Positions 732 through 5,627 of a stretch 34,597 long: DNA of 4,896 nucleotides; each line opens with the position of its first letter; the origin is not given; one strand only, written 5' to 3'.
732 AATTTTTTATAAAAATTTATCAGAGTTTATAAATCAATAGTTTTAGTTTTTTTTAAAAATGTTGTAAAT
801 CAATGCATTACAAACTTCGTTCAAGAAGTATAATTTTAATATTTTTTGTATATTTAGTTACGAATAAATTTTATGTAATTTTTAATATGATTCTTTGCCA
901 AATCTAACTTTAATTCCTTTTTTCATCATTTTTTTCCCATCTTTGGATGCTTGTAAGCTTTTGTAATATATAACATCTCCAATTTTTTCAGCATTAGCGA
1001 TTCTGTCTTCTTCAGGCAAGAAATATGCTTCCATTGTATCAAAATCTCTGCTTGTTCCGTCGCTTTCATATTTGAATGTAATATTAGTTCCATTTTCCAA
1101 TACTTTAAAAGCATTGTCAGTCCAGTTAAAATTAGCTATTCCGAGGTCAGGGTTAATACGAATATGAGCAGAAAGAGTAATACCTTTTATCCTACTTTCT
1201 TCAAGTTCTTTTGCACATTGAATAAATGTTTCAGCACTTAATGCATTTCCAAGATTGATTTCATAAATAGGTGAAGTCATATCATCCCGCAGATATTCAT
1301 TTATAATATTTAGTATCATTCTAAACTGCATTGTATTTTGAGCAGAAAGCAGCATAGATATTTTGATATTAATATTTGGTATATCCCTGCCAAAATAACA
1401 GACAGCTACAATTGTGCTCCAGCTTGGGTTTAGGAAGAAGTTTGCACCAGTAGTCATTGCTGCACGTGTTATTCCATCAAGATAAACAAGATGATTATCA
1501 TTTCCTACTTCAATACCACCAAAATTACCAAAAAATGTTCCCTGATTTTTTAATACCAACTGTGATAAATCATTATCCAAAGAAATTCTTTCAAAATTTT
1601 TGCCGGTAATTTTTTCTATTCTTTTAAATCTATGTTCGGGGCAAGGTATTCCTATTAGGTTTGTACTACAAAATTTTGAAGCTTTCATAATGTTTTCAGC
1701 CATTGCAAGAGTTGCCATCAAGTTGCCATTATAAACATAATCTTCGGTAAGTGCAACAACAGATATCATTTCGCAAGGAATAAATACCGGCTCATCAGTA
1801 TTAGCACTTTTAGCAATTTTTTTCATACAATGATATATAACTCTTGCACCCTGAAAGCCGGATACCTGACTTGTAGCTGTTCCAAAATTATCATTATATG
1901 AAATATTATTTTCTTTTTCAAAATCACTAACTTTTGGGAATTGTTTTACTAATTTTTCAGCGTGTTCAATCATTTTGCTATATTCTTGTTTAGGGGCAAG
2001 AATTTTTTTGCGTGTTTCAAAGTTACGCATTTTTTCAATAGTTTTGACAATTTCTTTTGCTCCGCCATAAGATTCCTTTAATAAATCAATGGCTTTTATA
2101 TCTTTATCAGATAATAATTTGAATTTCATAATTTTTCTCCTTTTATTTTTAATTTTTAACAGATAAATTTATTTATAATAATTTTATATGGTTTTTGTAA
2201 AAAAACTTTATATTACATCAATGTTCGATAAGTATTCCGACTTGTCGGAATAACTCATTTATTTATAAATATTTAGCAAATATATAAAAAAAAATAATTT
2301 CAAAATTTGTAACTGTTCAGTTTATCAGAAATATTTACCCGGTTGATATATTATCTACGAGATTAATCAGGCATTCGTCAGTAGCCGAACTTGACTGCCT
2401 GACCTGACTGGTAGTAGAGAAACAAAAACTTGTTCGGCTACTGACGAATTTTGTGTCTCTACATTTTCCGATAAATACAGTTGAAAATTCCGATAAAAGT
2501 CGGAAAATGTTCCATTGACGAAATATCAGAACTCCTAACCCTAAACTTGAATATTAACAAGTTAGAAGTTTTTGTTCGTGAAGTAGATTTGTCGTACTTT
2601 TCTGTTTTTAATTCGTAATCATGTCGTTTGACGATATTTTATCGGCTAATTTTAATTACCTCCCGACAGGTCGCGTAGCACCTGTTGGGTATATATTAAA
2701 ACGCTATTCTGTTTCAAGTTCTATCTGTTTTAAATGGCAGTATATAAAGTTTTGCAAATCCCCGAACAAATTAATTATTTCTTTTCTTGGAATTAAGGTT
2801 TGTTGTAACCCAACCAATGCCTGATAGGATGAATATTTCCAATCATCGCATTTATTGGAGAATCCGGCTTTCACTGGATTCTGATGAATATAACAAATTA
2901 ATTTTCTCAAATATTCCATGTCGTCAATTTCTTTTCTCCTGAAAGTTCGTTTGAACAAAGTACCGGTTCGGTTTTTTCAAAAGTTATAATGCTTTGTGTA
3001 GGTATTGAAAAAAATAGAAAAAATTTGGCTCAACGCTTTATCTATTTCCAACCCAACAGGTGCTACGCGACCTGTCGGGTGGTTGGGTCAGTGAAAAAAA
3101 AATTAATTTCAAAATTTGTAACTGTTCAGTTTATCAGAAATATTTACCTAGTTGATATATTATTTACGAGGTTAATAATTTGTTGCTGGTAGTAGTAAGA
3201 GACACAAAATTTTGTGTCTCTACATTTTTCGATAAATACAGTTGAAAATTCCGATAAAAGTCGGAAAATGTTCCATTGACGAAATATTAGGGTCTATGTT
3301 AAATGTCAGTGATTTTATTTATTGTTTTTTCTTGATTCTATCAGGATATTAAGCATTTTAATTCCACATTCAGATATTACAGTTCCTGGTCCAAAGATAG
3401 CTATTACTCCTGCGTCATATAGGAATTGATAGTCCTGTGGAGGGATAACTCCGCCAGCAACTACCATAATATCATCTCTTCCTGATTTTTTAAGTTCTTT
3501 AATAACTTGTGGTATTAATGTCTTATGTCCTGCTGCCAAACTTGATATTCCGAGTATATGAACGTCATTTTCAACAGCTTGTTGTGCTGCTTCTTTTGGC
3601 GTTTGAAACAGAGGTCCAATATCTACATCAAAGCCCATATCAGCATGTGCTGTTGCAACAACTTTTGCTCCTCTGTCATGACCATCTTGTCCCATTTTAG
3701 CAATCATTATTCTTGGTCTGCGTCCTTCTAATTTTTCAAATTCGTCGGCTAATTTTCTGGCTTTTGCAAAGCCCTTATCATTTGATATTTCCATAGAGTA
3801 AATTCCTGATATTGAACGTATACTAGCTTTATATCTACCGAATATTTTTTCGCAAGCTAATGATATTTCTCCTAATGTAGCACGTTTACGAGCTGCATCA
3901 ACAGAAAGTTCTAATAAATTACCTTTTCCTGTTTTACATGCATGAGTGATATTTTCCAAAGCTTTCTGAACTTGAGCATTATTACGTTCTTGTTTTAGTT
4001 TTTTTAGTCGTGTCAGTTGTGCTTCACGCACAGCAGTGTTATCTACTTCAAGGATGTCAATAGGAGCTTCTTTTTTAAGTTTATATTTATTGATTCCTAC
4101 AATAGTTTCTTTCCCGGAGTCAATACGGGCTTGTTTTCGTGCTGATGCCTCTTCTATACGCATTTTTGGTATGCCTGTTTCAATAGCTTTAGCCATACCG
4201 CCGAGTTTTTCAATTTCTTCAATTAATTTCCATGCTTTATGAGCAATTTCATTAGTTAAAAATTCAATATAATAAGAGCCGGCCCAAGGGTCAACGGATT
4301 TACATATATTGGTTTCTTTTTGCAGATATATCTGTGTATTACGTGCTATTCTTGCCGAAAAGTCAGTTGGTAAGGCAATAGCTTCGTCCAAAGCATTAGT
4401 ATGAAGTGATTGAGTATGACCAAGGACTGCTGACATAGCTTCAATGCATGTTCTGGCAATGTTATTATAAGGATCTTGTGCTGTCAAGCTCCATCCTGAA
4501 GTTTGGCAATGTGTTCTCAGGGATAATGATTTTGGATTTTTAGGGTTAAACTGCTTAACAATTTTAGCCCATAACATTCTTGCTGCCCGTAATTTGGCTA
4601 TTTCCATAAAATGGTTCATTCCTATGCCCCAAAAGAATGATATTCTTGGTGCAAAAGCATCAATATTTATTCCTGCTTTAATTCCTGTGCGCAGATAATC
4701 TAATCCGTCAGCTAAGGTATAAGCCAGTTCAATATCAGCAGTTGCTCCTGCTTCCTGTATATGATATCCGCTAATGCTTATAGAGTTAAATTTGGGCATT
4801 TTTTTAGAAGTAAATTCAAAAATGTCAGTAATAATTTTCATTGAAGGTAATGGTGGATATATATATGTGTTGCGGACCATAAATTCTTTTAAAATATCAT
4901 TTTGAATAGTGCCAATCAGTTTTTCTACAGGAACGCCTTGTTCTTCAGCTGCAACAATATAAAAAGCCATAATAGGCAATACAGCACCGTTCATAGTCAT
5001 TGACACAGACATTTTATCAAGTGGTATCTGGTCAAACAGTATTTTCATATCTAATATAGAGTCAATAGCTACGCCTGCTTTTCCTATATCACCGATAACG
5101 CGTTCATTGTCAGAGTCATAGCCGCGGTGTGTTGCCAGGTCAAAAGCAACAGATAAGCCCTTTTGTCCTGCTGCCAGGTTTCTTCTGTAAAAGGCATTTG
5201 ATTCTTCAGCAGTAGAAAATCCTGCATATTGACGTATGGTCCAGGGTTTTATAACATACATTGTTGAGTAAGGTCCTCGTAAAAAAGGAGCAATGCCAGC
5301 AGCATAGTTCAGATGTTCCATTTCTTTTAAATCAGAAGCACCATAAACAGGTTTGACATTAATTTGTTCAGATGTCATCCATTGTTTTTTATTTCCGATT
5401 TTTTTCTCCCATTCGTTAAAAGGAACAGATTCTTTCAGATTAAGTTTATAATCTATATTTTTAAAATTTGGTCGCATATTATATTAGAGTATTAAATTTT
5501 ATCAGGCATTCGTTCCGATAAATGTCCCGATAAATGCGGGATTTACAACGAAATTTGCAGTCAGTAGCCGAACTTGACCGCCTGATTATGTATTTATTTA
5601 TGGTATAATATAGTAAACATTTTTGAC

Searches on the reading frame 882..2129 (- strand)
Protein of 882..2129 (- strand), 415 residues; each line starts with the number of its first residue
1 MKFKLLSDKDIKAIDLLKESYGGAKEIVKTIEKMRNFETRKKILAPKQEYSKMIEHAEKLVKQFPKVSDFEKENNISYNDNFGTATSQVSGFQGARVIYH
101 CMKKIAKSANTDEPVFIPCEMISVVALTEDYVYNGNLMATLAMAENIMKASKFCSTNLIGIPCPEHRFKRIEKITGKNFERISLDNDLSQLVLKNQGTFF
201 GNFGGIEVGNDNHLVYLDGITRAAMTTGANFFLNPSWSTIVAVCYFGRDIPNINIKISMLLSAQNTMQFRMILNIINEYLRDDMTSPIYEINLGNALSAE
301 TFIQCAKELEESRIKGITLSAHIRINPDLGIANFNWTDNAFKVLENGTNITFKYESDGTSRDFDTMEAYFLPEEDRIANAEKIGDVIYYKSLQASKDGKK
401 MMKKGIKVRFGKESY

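Call 26: search_protein_families(library=ncbifam, proteins=[window:882-2129:-], max_evalue=0.00001)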
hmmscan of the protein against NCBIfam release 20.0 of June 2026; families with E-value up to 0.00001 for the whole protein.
window:882-2129:- (415 aa): 0 families

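Call 75: search_protein_families(library=pfam, proteins=[window:882-2129:-], max_evalue=0.01)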
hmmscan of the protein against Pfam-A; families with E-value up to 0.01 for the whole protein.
window:882-2129:- (415 aa): 0 families

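Call 76: find_encoding_contigs(protein=window:882-2129:-, flank=10000, max_places=3)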
Protein window:882-2129:- (415 aa): 10 contigs read that carry it; 3 places shown.
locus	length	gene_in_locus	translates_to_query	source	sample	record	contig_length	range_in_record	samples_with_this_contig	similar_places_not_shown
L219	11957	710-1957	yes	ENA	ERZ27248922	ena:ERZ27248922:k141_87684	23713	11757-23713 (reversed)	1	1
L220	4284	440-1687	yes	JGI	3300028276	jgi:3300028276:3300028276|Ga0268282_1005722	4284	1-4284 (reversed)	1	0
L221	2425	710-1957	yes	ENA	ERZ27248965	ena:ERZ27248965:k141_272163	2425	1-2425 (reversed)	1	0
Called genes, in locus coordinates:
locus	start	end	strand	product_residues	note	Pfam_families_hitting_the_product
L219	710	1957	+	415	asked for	-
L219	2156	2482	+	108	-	-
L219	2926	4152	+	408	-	PF00155:Aminotran_1_2, PF12897:Asp_aminotransf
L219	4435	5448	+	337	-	PF03447:NAD_binding_3 (weak), PF00742:Homoserine_dh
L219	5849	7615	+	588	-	PF02730:AFOR_N, PF01314:AFOR_C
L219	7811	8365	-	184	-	-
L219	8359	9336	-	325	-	-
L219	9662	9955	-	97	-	PF00543:P-II (weak)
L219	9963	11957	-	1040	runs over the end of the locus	PF00873:ACR_tran, PF03176:MMPL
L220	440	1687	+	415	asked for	-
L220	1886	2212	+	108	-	-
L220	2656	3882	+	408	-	PF00155:Aminotran_1_2, PF12897:Asp_aminotransf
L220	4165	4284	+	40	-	?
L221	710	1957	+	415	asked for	-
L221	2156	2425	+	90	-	?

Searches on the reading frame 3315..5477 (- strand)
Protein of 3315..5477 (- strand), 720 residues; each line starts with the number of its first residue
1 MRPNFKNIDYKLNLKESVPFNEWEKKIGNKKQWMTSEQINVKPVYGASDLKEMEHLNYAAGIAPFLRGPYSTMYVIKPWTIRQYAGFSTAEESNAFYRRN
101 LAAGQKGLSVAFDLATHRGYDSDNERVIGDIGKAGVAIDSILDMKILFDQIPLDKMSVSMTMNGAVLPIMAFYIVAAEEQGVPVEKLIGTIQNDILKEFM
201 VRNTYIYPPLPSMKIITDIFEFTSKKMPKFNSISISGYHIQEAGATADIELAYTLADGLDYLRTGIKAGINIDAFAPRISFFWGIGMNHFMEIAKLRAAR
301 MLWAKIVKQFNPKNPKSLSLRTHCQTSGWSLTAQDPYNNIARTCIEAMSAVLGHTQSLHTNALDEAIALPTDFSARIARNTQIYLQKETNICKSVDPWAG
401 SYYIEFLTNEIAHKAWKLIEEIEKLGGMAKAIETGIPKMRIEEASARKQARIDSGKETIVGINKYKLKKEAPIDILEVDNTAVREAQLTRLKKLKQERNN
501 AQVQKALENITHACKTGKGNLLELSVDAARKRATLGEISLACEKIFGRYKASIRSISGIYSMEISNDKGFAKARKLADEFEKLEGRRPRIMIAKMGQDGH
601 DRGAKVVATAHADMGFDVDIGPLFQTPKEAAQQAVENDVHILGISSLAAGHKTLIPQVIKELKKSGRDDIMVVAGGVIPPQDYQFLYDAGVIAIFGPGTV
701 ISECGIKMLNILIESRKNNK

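Call 26: search_protein_families(library=ncbifam, proteins=[window:3315-5477:-], max_evalue=0.00001)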
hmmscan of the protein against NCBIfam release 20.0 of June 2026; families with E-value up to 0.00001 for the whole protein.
window:3315-5477:- (720 aa): 5 families
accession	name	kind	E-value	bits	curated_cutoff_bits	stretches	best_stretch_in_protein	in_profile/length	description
NF006944.0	PRK09426.1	equivalog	0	1330.3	876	1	3-717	7-719/721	methylmalonyl-CoA mutase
TIGR00641.1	acid_CoA_mut_N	subfamily_domain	1.8e-271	901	303.8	1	33-554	1-527/528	methylmalonyl-CoA mutase N-terminal domain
NF045497.1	IsobCoAmut_IcmF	equivalog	1e-90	305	1500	3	184-551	705-1074/1076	fused isobutyryl-CoA mutase/GTPase IcmF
TIGR00642.1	mmCoA_mut_beta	equivalog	5.6e-77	259.4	617.25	1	29-472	40-457/620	methylmalonyl-CoA mutase small subunit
TIGR00640.1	acid_CoA_mut_C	subfamily_domain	4.6e-60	201.4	57.45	1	586-712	1-127/132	methylmalonyl-CoA mutase C-terminal domain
